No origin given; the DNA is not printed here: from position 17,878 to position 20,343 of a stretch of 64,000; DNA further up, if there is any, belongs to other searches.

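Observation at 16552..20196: PglB/STT3-type oligosaccharyltransferase divergently paired with a Wzx-like flippase in a high-GC proteobacterium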

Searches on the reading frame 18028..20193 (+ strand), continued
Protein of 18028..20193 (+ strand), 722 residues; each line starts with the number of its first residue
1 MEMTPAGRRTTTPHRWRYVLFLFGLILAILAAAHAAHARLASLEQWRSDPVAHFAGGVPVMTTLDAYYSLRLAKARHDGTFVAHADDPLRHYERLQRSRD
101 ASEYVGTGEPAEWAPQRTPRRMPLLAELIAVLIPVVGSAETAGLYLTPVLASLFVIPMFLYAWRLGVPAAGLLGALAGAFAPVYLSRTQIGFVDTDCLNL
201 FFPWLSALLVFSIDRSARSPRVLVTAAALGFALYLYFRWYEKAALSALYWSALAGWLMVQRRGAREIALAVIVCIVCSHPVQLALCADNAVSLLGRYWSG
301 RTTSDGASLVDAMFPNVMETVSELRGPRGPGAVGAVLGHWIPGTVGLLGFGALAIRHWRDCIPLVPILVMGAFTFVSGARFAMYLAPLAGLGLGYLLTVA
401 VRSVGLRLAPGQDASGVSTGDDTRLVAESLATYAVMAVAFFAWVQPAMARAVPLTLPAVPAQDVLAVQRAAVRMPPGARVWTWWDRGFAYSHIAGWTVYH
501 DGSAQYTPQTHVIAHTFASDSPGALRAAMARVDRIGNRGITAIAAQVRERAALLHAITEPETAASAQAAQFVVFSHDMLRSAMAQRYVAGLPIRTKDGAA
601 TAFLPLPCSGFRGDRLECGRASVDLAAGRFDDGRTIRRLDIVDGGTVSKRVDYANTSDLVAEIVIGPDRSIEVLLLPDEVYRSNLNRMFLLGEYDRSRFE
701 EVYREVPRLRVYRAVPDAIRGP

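Call 23: find_encoding_contigs(protein=P0027, flank=10000, max_places=1)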
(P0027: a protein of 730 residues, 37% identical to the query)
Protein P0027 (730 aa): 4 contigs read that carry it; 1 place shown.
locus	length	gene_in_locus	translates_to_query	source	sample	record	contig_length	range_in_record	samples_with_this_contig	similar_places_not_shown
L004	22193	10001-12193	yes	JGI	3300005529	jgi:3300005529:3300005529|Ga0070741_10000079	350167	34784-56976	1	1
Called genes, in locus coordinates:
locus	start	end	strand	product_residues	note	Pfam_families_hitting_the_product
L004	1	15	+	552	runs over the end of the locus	PF05524:PEP-utilisers_N, PF00391:PEP-utilizers, PF02896:PEP-utilizers_C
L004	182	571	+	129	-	PF04471:Mrr_cat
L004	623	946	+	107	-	-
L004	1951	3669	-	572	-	PF02366:PMT, PF13231:PMT_2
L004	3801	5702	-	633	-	PF13522:GATase_6, PF12481:DUF3700 (weak), PF13537:GATase_7, PF00733:Asn_synthase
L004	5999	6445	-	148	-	PF08327:AHSA1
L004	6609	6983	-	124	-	-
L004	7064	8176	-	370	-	PF08450:SGL (faint), PF06739:SBBP (faint), PF17170:DUF5128, PF01436:NHL (weak)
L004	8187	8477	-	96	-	PF07978:NIPSNAP (weak)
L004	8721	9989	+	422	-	PF01943:Polysacc_synt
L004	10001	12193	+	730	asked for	PF02516:STT3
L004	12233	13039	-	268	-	-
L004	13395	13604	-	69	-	-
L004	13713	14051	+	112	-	-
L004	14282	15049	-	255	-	PF04909:Amidohydro_2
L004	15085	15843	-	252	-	PF17645:Amdase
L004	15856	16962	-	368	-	PF14607:GxDLY (weak), PF00657:Lipase_GDSL, PF14606:Lipase_GDSL_3, PF13472:Lipase_GDSL_2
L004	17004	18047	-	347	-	PF00296:Bac_luciferase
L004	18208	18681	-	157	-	PF07331:TctB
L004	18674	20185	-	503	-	PF01970:TctA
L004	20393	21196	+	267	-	PF02900:LigB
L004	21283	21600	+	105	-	PF07746:LigA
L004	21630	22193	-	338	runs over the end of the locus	PF03401:TctC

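Call 24: find_encoding_contigs(protein=P0044, flank=10000, max_places=1)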
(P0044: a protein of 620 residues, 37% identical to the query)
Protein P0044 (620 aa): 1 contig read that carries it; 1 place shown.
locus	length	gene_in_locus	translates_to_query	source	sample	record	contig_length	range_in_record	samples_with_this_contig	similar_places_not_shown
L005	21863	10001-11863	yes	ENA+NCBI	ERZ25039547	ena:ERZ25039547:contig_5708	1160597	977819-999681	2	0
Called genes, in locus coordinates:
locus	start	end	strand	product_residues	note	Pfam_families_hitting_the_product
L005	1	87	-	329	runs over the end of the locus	PF00668:Condensation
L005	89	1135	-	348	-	PF00501:AMP-binding, PF13193:AMP-binding_C, PF00550:PP-binding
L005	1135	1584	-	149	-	PF00501:AMP-binding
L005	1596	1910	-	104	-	PF00501:AMP-binding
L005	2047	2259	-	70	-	PF00668:Condensation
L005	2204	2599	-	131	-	PF00668:Condensation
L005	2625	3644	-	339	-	PF00668:Condensation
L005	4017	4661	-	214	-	PF02798:GST_N, PF13409:GST_N_2, PF13417:GST_N_3 (weak)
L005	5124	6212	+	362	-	PF13531:SBP_bac_11 (faint), PF01547:SBP_bac_1, PF13416:SBP_bac_8, PF13343:SBP_bac_6 (weak)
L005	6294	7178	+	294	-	PF00903:Glyoxalase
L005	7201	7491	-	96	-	PF07978:NIPSNAP (weak)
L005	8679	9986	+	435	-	PF01943:Polysacc_synt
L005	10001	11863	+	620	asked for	PF02516:STT3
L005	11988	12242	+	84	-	-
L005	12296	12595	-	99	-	-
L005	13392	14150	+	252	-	PF01547:SBP_bac_1 (faint), PF13531:SBP_bac_11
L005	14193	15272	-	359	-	PF01547:SBP_bac_1 (weak), PF13531:SBP_bac_11, PF13343:SBP_bac_6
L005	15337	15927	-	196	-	PF01547:SBP_bac_1 (weak), PF13343:SBP_bac_6, PF13416:SBP_bac_8 (weak), PF13531:SBP_bac_11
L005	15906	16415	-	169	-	-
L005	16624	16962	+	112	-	PF09723:Zn_ribbon_8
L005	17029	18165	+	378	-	PF04909:Amidohydro_2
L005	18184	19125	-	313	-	PF01073:3Beta_HSD, PF01370:Epimerase, PF04321:RmlD_sub_bind (weak), PF16363:GDP_Man_Dehyd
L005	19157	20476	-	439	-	PF00682:HMGL-like, PF22617:HCS_D2 (weak)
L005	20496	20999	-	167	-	PF00496:SBP_bac_5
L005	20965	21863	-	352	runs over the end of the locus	PF00496:SBP_bac_5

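Call 25: find_encoding_contigs(protein=P0046, flank=10000, max_places=1)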
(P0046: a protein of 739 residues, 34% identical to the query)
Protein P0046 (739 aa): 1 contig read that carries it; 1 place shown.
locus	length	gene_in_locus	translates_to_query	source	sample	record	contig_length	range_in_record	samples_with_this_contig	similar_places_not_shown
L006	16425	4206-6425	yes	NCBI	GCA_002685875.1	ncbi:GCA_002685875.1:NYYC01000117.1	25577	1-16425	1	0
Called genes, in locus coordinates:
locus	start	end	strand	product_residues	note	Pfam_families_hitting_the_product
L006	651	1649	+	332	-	PF02729:OTCace_N, PF00185:OTCace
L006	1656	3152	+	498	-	PF01066:CDP-OH_P_transf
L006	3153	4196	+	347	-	PF01078:Mg_chelatase (faint), PF05496:RuvB_N, PF13191:AAA_16 (faint), PF00004:AAA, PF07728:AAA_5 (weak), PF17864:AAA_lid_4, PF05491:WHD_RuvB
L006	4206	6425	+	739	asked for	PF21436:STT3-PglB_core (weak)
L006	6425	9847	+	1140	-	-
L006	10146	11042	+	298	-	PF04204:HTS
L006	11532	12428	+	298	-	PF00106:adh_short, PF08659:KR, PF13561:adh_short_C2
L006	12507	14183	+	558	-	PF02776:TPP_enzyme_N, PF00205:TPP_enzyme_M, PF02775:TPP_enzyme_C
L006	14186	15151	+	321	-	PF01210:NAD_Gly3P_dh_N (weak), PF02737:3HCDH_N, PF00725:3HCDH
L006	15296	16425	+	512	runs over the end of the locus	PF05222:AlaDh_PNT_N, PF01262:AlaDh_PNT_C, PF12769:PNTB_4TM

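Call 30: search_protein_families(library=ncbifam, proteins=[L001:12357-13058:+, L002:12495-13250:+, L003:12181-12993:-, L004:12233-13039:-], max_evalue=1)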
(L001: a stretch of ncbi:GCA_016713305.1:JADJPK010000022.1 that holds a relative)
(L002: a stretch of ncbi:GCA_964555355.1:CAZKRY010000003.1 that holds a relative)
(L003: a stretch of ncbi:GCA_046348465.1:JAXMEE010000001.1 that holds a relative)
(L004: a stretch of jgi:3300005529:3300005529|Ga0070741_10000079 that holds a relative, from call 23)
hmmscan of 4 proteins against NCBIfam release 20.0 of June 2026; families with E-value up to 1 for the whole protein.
L001:12357-13058:+ (234 aa): 3 families
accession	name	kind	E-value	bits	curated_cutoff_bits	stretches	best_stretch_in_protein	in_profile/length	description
NF033208.1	choice_anch_E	domain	1.4e-08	35.2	23.8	1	52-198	6-172/172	choice-of-anchor E domain-containing protein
TIGR01167.1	LPXTG_anchor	domain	0.15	12.8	15.9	1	201-231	3-33/34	LPXTG cell wall anchor domain-containing protein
NF033507.3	Loki-CTERM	subfamily_domain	0.79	10.1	19.9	1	211-231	7-26/27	Loki-CTERM sorting domain-containing protein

L002:12495-13250:+ (252 aa): 7 families
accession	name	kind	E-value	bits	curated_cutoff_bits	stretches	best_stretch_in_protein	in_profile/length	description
NF038125.1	PEP_CTERM_THxN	subfamily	9.7e-05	22.1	85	1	165-242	163-242/246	THxN family PEP-CTERM protein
NF033208.1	choice_anch_E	domain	0.00065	20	23.8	1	60-216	15-172/172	choice-of-anchor E domain-containing protein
NF038129.1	PEP_NF038129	equivalog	0.0036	17.2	65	1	190-243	133-190/194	NF038129 family PEP-CTERM protein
NF041927.1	Xrt_dep_XDP1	equivalog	0.0053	16.8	125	1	218-241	213-236/242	exosortase-dependent surface protein XDP1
NF033947.0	PEP-cistern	hypoth_equivalog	0.046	13.4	60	1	216-242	165-191/195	cistern family PEP-CTERM protein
NF038120.1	PEP_CTERM_QFxxD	subfamily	0.054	13.4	80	1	222-246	191-214/215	NF038120 family PEP-CTERM protein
TIGR02595.1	PEP_CTERM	domain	0.16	12.9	16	1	224-241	1-16/24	PEP-CTERM sorting domain-containing protein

L003:12181-12993:- (270 aa): 14 families
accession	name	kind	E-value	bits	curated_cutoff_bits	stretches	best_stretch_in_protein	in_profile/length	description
NF038125.1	PEP_CTERM_THxN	subfamily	8.3e-08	32.1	85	1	226-267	203-245/246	THxN family PEP-CTERM protein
NF041538.1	PEP_EDSA_1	subfamily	2.8e-07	30.5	100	1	238-267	279-306/307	EDSAP-1 family PEP-CTERM protein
NF038129.1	PEP_NF038129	equivalog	8.4e-07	29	65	1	207-268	139-194/194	NF038129 family PEP-CTERM protein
NF033554.9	floc_PepA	equivalog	4.9e-06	26.5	80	1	225-268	219-260/261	flocculation-associated PEP-CTERM protein PepA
NF041927.1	Xrt_dep_XDP1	equivalog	2.1e-05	24.6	125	1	216-267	191-241/242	exosortase-dependent surface protein XDP1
TIGR02595.1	PEP_CTERM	domain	0.00013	22.6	16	1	245-267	1-23/24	PEP-CTERM sorting domain-containing protein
NF038118.1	PEP_CTERM_CCXG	equivalog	0.0008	19.1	90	1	243-267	174-198/199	CCXG family PEP-CTERM protein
NF038120.1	PEP_CTERM_QFxxD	subfamily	0.001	19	80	1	242-267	190-215/215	NF038120 family PEP-CTERM protein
NF033947.0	PEP-cistern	hypoth_equivalog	0.0021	17.8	60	1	237-267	165-195/195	cistern family PEP-CTERM protein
TIGR04174.1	IPTL_CTERM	subfamily_domain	0.0027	18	20.5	1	248-268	6-26/27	IPTL-CTERM sorting domain-containing protein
NF038124.1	PEP_CTERM_TLD_A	exception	0.0048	16.5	100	1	237-268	206-234/235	PEP_CTERM-anchored TLD domain-containing protein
TIGR03370.1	VPLPA-CTERM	domain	0.0053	16.7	25.35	1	250-269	6-25/25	VPLPA-CTERM sorting domain-containing protein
NF038126.1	PEP_CTERM_FxDxF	subfamily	0.0057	16.9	50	1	236-267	137-164/165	FxDxF family PEP-CTERM protein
NF038119.1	PEP_CTERM_MHFG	equivalog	0.022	15.1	100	1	235-268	226-259/260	MHFG family PEP-CTERM protein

L004:12233-13039:- (268 aa): 12 families
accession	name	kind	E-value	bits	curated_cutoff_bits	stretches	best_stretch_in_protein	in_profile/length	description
NF033208.1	choice_anch_E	domain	3.1e-11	43.9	23.8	1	59-237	8-172/172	choice-of-anchor E domain-containing protein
NF038129.1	PEP_NF038129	equivalog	7.2e-05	22.7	65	1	238-267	165-194/194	NF038129 family PEP-CTERM protein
TIGR02595.1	PEP_CTERM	domain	0.00028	21.5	16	1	244-267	1-24/24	PEP-CTERM sorting domain-containing protein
TIGR03370.1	VPLPA-CTERM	domain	0.0027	17.7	25.35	1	249-268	6-25/25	VPLPA-CTERM sorting domain-containing protein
NF038124.1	PEP_CTERM_TLD_A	exception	0.0041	16.7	100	1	240-268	209-235/235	PEP_CTERM-anchored TLD domain-containing protein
NF038119.1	PEP_CTERM_MHFG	equivalog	0.0059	17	100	1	224-268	216-260/260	MHFG family PEP-CTERM protein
NF041927.1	Xrt_dep_XDP1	equivalog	0.0091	16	125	1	236-267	211-242/242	exosortase-dependent surface protein XDP1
NF038118.1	PEP_CTERM_CCXG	equivalog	0.015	15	90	1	240-267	172-199/199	CCXG family PEP-CTERM protein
NF033554.9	floc_PepA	equivalog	0.043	13.6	80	1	8-268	6-261/261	flocculation-associated PEP-CTERM protein PepA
NF038125.1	PEP_CTERM_THxN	subfamily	0.11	12.1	85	0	59-267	73-246/246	THxN family PEP-CTERM protein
NF041538.1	PEP_EDSA_1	subfamily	0.14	11.8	100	0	147-267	197-307/307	EDSAP-1 family PEP-CTERM protein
NF038126.1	PEP_CTERM_FxDxF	subfamily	0.79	9.9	50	0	218-267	112-165/165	FxDxF family PEP-CTERM protein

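Call 31: search_protein_families(library=pfam, proteins=[L001:12357-13058:+, L002:12495-13250:+, L003:12181-12993:-, L004:12233-13039:-], max_evalue=1)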
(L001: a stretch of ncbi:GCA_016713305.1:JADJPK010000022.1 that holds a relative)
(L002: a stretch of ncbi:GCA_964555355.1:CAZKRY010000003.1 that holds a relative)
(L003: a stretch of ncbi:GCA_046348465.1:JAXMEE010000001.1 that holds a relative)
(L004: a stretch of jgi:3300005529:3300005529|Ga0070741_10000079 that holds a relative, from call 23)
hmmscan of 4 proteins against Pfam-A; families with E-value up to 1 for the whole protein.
L001:12357-13058:+ (234 aa): 2 families
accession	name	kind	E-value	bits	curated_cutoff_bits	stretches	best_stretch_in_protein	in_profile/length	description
PF07589.16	PEP-CTERM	-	0.0047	17.4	20.7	1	205-229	1-24/24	PEP-CTERM motif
PF00746.26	Gram_pos_anchor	-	0.12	12.8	20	1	203-231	12-40/43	LPXTG cell wall anchor motif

L002:12495-13250:+ (252 aa): 1 family
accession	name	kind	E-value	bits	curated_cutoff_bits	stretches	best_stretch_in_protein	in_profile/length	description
PF07589.16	PEP-CTERM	-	1.8e-05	25.1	20.7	1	223-246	1-23/24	PEP-CTERM motif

L003:12181-12993:- (270 aa): 1 family
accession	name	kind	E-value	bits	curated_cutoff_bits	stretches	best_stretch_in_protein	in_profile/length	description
PF07589.16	PEP-CTERM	-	4.8e-05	23.7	20.7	1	245-267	2-24/24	PEP-CTERM motif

L004:12233-13039:- (268 aa): 1 family
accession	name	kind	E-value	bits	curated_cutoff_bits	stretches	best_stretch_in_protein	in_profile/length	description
PF07589.16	PEP-CTERM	-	2.1e-05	24.9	20.7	1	243-267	1-24/24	PEP-CTERM motif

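Call 34: search_solved_structures(query=A1, max_evalue=0.01, show_alignments=1)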
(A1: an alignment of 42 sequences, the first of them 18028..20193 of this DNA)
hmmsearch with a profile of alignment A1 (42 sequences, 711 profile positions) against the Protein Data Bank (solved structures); distinct sequences matched with E-value up to 0.01: 11.
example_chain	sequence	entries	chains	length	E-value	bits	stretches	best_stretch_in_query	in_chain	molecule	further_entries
5ogl_A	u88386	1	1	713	1.4e-55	192.1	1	124-708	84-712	Undecaprenyl-diphosphooligosaccharide--protein glycotransferase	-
6gxc_A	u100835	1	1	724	2.1e-55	191.6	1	124-708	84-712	Undecaprenyl-diphosphooligosaccharide--protein glycotransferase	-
3rce_A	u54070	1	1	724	1.8e-54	188.4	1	124-708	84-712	Oligosaccharide transferase to N-glycosylate proteins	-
3aag_A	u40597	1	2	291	6.6e-13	51.1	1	459-707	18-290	General glycosylation pathway protein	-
6s7o_A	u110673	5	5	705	2.1e-09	39.5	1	379-524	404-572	Dolichyl-diphosphooligosaccharide--protein glycosyltransferase subunit STT3A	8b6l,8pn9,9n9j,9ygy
6ftj_5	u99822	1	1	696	2.8e-09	39.1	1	379-524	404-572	Dolichyl-diphosphooligosaccharide--protein glycosyltransferase subunit STT3A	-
6ftg_5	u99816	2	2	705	2.9e-09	39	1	379-524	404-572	Dolichyl-diphosphooligosaccharide--protein glycosyltransferase subunit STT3A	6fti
8i9p_Lh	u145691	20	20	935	0.00013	23.7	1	385-495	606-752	dolichyl-diphosphooligosaccharide--protein glycotransferase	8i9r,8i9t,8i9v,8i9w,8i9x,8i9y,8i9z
6s7t_A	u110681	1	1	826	0.0023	19.5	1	458-526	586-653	Dolichyl-diphosphooligosaccharide--protein glycosyltransferase subunit STT3B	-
5aza_A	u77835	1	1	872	0.0048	18.5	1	441-484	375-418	Maltose-binding periplasmic protein,Oligosaccharyl transferase stt3 subunit related protei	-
2zag_A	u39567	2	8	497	0.0055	18.3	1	447-484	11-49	Oligosaccharyl transferase stt3 subunit related protein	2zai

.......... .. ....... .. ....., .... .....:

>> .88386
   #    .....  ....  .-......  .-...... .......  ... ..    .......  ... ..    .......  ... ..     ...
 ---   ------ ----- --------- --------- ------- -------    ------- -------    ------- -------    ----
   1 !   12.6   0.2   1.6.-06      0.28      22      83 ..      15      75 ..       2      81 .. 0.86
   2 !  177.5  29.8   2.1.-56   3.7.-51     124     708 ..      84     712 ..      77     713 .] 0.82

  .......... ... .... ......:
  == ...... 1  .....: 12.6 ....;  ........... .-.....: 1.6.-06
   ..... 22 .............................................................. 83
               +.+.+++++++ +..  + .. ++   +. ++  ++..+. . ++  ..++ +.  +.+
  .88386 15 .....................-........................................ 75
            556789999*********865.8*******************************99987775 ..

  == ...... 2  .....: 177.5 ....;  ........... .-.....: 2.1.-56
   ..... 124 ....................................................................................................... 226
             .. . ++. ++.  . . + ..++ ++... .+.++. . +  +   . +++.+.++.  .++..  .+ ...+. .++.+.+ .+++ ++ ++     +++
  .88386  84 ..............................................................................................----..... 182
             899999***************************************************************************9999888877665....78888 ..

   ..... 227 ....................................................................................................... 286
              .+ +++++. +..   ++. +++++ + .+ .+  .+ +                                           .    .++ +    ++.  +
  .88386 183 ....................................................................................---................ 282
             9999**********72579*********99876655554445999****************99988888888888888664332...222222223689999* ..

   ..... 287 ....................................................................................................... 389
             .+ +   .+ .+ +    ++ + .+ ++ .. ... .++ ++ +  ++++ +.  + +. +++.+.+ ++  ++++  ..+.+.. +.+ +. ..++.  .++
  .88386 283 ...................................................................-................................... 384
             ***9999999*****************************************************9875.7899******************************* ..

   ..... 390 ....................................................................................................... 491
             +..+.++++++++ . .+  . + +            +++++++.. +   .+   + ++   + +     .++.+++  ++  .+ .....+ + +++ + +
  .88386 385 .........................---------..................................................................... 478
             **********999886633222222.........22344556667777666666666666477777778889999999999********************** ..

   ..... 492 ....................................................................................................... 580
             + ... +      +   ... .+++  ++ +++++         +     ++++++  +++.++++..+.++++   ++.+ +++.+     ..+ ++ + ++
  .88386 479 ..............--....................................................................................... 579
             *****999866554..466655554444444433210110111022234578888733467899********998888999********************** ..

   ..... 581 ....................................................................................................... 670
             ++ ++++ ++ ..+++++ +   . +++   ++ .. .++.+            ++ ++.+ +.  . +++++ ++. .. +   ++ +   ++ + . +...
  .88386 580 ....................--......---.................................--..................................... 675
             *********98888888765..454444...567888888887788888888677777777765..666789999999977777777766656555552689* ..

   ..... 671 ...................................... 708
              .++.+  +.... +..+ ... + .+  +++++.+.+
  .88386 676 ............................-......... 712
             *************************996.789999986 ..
